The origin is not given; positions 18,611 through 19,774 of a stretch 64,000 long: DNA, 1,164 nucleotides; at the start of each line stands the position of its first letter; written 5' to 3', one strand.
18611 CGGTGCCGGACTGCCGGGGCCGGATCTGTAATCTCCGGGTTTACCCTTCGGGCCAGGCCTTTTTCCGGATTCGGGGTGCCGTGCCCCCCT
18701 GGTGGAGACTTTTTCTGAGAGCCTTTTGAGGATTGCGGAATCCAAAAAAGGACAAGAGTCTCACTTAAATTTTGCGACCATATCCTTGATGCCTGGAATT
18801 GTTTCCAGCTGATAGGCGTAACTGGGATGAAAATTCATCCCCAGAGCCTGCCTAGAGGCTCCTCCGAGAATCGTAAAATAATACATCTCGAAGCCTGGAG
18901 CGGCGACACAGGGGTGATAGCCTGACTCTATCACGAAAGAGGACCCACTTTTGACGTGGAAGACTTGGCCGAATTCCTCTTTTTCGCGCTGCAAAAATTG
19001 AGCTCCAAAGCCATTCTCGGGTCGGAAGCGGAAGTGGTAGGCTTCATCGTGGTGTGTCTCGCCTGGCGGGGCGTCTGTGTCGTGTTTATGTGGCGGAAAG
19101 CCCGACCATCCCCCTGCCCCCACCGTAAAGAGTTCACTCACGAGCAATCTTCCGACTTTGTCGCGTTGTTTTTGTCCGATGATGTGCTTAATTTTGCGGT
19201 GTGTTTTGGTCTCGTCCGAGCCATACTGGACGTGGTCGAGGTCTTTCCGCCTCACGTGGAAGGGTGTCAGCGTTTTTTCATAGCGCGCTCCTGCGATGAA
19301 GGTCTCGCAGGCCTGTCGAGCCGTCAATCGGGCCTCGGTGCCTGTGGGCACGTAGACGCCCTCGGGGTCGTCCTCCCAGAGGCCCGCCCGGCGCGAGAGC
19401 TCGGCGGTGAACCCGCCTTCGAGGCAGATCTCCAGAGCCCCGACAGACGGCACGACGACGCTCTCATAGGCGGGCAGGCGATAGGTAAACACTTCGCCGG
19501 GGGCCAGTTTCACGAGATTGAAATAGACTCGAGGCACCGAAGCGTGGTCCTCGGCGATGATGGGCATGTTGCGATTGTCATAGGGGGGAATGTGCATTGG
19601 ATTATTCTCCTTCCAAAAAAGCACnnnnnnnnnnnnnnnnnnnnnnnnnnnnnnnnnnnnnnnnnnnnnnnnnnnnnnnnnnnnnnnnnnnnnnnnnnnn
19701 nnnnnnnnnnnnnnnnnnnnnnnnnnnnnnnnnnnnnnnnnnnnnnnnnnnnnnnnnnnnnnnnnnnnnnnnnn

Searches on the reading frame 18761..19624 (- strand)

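Call 9: search_protein_families(library=pfam, proteins=[window:18761-19624:-], max_evalue=0.01)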
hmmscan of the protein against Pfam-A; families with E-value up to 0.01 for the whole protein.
window:18761-19624:- (287 aa): 1 family
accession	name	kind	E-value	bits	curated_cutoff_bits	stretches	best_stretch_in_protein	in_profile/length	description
PF04962.18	KduI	-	7.2e-67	225.9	23.9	1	23-269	18-259/262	KduI/IolB family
